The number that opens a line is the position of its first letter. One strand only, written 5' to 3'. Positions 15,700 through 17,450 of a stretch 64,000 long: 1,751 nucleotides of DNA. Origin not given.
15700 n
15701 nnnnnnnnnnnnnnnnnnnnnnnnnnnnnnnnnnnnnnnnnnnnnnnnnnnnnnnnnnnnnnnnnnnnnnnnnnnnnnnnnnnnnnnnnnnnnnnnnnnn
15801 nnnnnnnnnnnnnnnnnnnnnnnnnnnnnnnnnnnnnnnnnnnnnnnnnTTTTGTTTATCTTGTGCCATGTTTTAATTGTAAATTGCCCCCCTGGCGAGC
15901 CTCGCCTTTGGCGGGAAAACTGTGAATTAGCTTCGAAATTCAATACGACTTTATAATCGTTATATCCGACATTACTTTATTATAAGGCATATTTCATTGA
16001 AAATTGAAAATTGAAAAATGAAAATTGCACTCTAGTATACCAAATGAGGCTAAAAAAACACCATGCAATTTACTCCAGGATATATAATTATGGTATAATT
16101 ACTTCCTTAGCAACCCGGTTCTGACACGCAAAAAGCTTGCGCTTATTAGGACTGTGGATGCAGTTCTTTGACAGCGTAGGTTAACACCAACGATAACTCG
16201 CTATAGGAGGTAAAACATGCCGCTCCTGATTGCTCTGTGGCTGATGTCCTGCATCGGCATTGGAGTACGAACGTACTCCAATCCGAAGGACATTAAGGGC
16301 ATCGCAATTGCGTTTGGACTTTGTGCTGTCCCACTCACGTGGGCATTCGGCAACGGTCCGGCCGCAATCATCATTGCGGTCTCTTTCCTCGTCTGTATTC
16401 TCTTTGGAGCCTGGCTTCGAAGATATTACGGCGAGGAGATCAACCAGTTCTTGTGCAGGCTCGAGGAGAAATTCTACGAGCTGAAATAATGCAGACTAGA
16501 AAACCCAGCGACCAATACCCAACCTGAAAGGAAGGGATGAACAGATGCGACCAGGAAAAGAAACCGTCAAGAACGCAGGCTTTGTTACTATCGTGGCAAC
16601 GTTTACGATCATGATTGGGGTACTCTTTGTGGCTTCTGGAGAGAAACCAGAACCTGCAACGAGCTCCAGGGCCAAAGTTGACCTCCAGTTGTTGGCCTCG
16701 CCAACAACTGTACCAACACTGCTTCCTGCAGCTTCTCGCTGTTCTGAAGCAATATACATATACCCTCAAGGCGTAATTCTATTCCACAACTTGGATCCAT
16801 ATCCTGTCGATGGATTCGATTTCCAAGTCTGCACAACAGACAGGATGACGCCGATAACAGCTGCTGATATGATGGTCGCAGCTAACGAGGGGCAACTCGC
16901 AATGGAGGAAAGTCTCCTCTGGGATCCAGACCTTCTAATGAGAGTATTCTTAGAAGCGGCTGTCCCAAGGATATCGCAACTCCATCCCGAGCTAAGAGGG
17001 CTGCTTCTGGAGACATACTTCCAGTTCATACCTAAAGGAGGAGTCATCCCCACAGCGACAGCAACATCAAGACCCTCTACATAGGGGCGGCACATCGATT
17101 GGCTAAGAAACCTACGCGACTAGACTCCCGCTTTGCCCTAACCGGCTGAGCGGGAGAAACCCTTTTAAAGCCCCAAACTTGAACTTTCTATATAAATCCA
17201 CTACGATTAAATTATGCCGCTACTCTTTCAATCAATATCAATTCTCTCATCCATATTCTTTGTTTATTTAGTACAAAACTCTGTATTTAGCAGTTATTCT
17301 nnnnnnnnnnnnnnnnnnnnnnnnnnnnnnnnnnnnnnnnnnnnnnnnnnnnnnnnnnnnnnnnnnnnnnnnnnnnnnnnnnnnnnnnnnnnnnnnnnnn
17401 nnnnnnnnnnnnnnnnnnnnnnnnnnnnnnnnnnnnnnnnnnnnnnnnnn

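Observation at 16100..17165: Third GC-rich island: two-gene cassette (small membrane protein + TM-anchored protein) with strong SD and its own terminator, inserted upstream of surface cassette 2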

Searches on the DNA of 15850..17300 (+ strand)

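Call 13: search_rna_families(source=window, start=15850, end=17300, threshold=evalue, max_evalue=5, show_alignments=3)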
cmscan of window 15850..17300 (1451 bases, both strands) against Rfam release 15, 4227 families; matches with E-value up to 5: 0.
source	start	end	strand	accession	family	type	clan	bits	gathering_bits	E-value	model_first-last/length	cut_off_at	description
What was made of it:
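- On Any curated RNA family (Rfam 15): No hit at E <= 5 in 15850-17300 (call 13).
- Tried and rejected: A hammerhead or other ribozyme at the island-3 border: none, by reading the sequence and from call 13.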

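Call 98: build_rna_model(alignment_id=A6, structure=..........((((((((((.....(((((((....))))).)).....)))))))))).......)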
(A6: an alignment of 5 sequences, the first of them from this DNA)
Model R1 built from alignment A6 (5 sequences, 66 columns); structure: as given.
model positions 65; base pairs 17; branch points 0; effective number of sequences 5; information 0.862 bits per position. Calibrated on 0.2 Mb of random sequence (short: E-values are rough).
structure used (alignment columns):
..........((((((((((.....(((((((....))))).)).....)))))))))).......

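Call 99: search_with_rna_model(model_id=R1, sources=[window, L085, L086, L087, L088, L089, L090, L091, L092, L093, L094, L095, L096, L097, L098, L099, L100, L003, L004, L006, L008, L024, L028, L030, L040, L057, L065], max_evalue=5, show_alignments=6)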
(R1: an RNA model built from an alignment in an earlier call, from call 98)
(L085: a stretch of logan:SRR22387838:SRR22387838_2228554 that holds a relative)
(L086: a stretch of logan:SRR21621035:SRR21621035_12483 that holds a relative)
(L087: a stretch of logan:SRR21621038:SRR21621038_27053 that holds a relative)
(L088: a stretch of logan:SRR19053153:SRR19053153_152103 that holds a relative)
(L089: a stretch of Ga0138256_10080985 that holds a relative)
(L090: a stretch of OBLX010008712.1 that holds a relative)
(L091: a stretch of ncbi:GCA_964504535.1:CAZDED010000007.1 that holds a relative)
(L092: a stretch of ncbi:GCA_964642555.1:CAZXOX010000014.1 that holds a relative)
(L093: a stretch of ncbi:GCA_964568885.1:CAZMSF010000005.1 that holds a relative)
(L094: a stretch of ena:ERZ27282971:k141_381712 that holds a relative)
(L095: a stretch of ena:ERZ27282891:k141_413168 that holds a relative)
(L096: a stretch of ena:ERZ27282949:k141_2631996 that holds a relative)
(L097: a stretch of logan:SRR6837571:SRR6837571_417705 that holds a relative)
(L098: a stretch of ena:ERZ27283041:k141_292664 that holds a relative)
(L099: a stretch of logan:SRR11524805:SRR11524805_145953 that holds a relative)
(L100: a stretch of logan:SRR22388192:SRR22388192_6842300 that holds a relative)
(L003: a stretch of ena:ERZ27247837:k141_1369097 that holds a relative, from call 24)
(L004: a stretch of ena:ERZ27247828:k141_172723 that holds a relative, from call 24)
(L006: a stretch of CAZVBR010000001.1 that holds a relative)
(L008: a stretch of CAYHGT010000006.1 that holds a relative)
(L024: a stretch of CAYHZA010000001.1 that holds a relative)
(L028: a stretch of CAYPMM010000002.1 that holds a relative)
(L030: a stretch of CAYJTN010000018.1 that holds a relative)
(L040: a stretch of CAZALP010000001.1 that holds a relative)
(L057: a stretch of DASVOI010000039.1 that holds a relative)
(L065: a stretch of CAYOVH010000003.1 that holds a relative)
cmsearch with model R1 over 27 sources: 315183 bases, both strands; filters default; matches with E-value up to 5: 13.
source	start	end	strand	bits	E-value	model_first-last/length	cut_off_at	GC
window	16124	16188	+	81.6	7.8e-20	1-65/65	no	0.46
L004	73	137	+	81.6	7.8e-20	1-65/65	no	0.46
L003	94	158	+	81.4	8.8e-20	1-65/65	no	0.48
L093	6321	6383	+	72.1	3.6e-17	1-65/65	no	0.48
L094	6321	6383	+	72.1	3.6e-17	1-65/65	no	0.48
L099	609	668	+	61.2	4.1e-14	1-65/65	no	0.43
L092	7132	7195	+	60.5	6.7e-14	1-65/65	no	0.47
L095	3663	3727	+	57.3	5.3e-13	1-65/65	no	0.43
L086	2454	2523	-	14.3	0.6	1-65/65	no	0.34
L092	7136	7199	-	14.2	0.65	1-65/65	no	0.44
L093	5262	5318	-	11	5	1-65/65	no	0.4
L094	5262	5318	-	11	5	1-65/65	no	0.4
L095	2604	2660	-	11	5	1-65/65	no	0.4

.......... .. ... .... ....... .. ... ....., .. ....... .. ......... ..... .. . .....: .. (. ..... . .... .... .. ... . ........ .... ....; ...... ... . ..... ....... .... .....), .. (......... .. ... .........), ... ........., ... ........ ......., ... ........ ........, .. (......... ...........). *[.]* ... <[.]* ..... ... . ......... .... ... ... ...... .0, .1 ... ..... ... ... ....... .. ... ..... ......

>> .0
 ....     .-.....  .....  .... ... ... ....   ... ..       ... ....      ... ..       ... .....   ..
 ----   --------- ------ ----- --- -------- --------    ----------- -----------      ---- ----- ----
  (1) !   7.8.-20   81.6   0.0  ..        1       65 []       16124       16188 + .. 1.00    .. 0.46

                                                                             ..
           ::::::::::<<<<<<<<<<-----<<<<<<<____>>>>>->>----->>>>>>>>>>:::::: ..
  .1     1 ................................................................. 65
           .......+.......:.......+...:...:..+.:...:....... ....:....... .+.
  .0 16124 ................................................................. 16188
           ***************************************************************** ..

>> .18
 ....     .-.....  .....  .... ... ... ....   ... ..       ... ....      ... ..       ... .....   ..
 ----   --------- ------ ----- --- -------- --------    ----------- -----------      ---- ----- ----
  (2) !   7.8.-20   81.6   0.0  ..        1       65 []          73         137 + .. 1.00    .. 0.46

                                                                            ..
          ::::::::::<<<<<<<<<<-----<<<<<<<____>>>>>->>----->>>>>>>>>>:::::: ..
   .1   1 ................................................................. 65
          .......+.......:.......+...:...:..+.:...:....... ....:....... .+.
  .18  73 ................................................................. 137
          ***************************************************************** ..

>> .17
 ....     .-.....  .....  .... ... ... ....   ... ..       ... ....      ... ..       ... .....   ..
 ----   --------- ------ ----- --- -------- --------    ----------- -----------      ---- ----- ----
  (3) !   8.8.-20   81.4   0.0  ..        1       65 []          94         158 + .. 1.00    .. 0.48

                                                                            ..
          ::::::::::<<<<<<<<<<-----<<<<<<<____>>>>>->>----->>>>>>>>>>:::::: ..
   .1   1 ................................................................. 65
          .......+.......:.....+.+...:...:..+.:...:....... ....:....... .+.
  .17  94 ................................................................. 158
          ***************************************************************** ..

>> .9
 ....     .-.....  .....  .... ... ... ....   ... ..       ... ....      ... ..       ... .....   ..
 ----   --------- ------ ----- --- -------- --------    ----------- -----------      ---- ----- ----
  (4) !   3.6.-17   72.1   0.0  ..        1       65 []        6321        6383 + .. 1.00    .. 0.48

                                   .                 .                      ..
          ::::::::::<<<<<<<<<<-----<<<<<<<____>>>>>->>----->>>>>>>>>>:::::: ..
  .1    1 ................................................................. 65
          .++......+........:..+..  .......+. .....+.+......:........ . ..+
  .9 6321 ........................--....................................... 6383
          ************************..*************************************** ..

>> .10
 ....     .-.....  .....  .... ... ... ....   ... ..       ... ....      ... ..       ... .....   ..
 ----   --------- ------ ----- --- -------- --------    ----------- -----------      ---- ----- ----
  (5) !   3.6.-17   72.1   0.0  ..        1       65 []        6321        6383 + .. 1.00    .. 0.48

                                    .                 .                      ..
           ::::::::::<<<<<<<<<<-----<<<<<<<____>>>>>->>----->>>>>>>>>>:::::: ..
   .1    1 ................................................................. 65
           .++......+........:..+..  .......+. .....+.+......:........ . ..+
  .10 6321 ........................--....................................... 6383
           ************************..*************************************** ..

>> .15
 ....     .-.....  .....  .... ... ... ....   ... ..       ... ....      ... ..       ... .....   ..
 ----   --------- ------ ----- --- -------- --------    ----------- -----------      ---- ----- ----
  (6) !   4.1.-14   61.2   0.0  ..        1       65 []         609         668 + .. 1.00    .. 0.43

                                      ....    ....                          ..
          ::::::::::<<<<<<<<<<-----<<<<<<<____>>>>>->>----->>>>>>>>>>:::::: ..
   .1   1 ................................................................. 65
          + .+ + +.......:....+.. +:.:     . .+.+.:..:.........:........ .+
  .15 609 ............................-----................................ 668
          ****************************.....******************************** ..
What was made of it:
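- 16124..16188 (+): Conserved leader RNA motif (model R1). Strand a (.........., 16134-16143) and strand b (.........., 16173-16182) flank a variable hairpin. Covariance-model hits of 57-82 bits occur only at this locus, in window, L003, L004, L099, L092, L093, L094 and L095 (call 99); only L004, L094 and L095 were not training sequences, and each is a close relative of one.
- The leader motif is found only at this locus in eight sequences (call 99).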

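Call 102: search_dna_similar(query=window:16090-17180:+, collection=phages, mode=distant, max_evalue=0.001, max_rows=5)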
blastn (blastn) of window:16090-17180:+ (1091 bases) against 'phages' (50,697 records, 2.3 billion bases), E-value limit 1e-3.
No match.

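Call 103: search_dna_similar(query=window:16090-17180:+, collection=plasmids, mode=distant, max_evalue=0.001, max_rows=5)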
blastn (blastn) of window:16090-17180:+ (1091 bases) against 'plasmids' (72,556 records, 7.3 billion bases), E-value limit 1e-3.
No match.

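Call 112: search_with_rna_model(model_id=R1, sources=[window, L003, L092, L093, L095, L099], max_evalue=0.00001, make_alignment=true)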
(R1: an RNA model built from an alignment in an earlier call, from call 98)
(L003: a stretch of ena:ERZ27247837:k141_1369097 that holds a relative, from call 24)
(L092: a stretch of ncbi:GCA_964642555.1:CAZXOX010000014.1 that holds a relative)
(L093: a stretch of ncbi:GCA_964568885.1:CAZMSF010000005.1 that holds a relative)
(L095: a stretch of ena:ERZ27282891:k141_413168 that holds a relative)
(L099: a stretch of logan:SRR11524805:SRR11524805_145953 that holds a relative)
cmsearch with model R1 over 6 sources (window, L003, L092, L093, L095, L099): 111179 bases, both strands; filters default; matches with E-value up to 0.00001: 6.
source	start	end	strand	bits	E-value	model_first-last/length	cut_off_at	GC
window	16124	16188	+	81.6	2.8e-20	1-65/65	no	0.46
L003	94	158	+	81.4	3.1e-20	1-65/65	no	0.48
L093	6321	6383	+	72.1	1.3e-17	1-65/65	no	0.48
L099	609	668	+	61.2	1.5e-14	1-65/65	no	0.43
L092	7132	7195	+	60.5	2.4e-14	1-65/65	no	0.47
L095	3663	3727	+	57.3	1.9e-13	1-65/65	no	0.43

Alignment A7: 6 matches aligned to the model, 67 columns, each read 5' to 3' on its own strand. Consensus structure (alignment columns), stored with it:
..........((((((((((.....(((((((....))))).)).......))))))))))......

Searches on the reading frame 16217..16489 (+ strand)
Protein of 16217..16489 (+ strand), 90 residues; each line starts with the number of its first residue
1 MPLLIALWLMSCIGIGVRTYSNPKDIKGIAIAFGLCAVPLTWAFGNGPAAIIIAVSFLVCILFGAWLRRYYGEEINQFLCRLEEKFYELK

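Call 15: search_protein_families(library=pfam, proteins=[window:16217-16489:+], max_evalue=0.1)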
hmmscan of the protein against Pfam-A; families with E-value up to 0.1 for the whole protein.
window:16217-16489:+ (90 aa): 2 families
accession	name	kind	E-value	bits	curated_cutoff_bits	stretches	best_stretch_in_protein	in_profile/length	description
PF02949.25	7tm_6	-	0.00092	18.8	25.8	1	29-88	206-265/313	7tm Odorant receptor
PF09527.15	ATPase_gene1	-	0.044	14.3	26.6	1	50-72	8-30/54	Putative F0F1-ATPase subunit Ca2+/Mg2+ transporter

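Call 16: search_protein_families(library=phrogs, proteins=[window:16217-16489:+], max_evalue=0.1)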
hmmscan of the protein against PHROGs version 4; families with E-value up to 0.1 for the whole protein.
window:16217-16489:+ (90 aa): 0 families

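Call 18: find_encoding_contigs(protein=window:16217-16489:+, flank=10000, max_places=10)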
Protein window:16217-16489:+ (90 aa): no gene with exactly this product is on record in the collection.

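Call 23: find_homologous_proteins(query=window:16217-16489:+, max_evalue=0.01)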
Query window:16217-16489:+ (90 aa): 1 proteins with E <= 0.01 among 1 candidates.
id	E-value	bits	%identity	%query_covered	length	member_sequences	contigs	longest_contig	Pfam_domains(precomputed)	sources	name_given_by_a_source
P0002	1.0e-50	188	96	100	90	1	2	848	-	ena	-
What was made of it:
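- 16217..16489 (+): ORF1: 90-aa small membrane protein with three hydrophobic segments and a charged C-terminal tail. The only relative is a 96% variant (call 23).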

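Call 24: find_encoding_contigs(protein=P0002, flank=10000)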
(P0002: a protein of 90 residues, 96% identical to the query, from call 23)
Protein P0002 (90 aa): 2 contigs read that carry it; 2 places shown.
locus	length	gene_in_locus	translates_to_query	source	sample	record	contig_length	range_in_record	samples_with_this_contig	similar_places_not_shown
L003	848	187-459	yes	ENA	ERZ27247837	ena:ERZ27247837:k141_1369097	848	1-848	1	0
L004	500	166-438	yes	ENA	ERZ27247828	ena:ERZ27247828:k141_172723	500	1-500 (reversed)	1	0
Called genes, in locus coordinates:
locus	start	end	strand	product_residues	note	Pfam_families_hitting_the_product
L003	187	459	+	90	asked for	-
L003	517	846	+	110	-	?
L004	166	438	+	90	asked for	-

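Call 90: search_protein_families(library=padloc, proteins=[window:16217-16489:+], max_evalue=0.1)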
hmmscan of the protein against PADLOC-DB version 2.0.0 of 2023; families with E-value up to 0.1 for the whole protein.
window:16217-16489:+ (90 aa): 0 families

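Call 91: search_protein_families(library=ncbifam, proteins=[window:16217-16489:+], max_evalue=0.1)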
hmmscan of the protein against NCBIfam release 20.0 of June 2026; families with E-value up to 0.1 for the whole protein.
window:16217-16489:+ (90 aa): 0 families
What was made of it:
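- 16217..16489 (+): No family match (calls 15, 16, 90, 91).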

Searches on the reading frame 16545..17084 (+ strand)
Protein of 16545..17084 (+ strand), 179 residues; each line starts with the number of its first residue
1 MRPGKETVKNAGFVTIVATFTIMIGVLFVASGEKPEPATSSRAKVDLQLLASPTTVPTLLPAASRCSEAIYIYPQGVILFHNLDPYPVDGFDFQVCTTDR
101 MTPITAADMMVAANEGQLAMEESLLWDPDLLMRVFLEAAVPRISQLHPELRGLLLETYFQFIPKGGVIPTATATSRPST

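Call 15: search_protein_families(library=pfam, proteins=[window:16545-17084:+], max_evalue=0.1)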
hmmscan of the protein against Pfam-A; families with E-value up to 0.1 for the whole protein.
window:16545-17084:+ (179 aa): 0 families

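Call 16: search_protein_families(library=phrogs, proteins=[window:16545-17084:+], max_evalue=0.1)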
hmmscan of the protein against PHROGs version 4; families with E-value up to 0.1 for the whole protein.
window:16545-17084:+ (179 aa): 0 families

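Call 17: find_encoding_contigs(protein=window:16545-17084:+, flank=10000, max_places=10)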
Protein window:16545-17084:+ (179 aa): 1 contig read that carries it; 1 place shown.
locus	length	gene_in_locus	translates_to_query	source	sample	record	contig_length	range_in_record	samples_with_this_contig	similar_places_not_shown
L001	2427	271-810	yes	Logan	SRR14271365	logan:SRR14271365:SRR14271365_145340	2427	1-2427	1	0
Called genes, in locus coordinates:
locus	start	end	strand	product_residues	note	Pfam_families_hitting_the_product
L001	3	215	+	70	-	?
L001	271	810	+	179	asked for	-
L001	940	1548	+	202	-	-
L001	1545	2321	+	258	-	-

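Call 22: find_homologous_proteins(query=window:16545-17084:+, max_evalue=0.01)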
Query window:16545-17084:+ (179 aa): 1 proteins with E <= 0.01 among 199 candidates.
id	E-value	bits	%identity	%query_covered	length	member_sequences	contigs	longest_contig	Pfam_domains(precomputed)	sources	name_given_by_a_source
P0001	1.8e-112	391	100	100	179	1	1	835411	-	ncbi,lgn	-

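Call 25: list_cluster_members(proteins=[P0001, P0002])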
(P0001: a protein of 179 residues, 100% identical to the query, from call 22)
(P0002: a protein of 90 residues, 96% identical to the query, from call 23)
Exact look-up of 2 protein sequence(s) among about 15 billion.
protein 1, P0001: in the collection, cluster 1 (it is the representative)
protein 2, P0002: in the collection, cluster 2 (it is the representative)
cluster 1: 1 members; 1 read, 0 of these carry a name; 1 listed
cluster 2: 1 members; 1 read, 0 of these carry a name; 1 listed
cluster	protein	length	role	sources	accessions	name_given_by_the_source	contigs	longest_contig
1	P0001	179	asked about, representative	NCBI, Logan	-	-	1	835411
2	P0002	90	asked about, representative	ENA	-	-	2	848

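Call 84: predict_structure(protein=window:16545-17081:+)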
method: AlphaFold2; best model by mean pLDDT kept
length: 179 residues; sequences in the alignment: 1
mean_pLDDT: 39.3   pTM: 0.26
mean pLDDT of the five models: 39.3, 37.6, 34.9, 34.0, 32.1
residues with pLDDT >= 90: 0; 70-90: 0; 50-70: 33; < 50: 146
segments of 3 or more residues with pLDDT < 50: 1-7, 23-132, 157-179
pLDDT, mean of each block of 10 residues (from residue 1): 46 55 44 33 24 29 35 37 30 38 37 37 41 53 52 51 32 32
secondary structure, 60 per line:
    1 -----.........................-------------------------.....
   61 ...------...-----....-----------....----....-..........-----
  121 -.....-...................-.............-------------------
elements in order: H6-30 H56-63 E70-72 E78-81 E93-96 E101-104 H106-115 H122-126 H128-146 H148-160
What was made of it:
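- The AlphaFold model was unusable (pLDDT 39; call 84).
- Tried and rejected: I did not use it for fold search (call 84).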

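Call 90: search_protein_families(library=padloc, proteins=[window:16545-17084:+], max_evalue=0.1)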
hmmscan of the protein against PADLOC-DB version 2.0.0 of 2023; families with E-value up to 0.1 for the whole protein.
window:16545-17084:+ (179 aa): 0 families

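Call 91: search_protein_families(library=ncbifam, proteins=[window:16545-17084:+], max_evalue=0.1)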
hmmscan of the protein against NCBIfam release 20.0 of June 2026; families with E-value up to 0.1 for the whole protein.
window:16545-17084:+ (179 aa): 0 families

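Call 92: search_protein_representatives(protein=window:16545-17084:+)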
Query: 179 residues. Proteins with E-value up to 0.001 (for the whole library): 2; up to 1e-10: 2; up to 1e-30: 1. The best 2 are listed.
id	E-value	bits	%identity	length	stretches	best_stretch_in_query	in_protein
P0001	5.6e-113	391.0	100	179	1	1-179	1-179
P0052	3.9e-15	72.6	39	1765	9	67-105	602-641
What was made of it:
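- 16545..17084 (+): ORF2: 179-aa protein with an N-terminal membrane anchor or signal peptide, probably extracytoplasmic, with two conserved Cys. It is an ORFan (calls 22, 92).
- ORFan status, which is typical of island genes (calls 22, 23, 92). The proteins have no homologues (calls 22, 23, 92).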

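Call 110: find_related_loci(query=window:16545-17081:+, collection=viral_contigs, flank=5000)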
Query window:16545-17081:+ (179 aa) in viral_contigs; peptide patterns used: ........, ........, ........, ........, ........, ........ (x = any residue, [..] = any of these).
9 stretches matched a pattern, but none encodes a relative of the query by tblastn (E <= 1e-3).
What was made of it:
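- No donor and no homologue were found (calls 22, 23, 92, 102, 103, 110), so foreign origin rests on composition alone.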
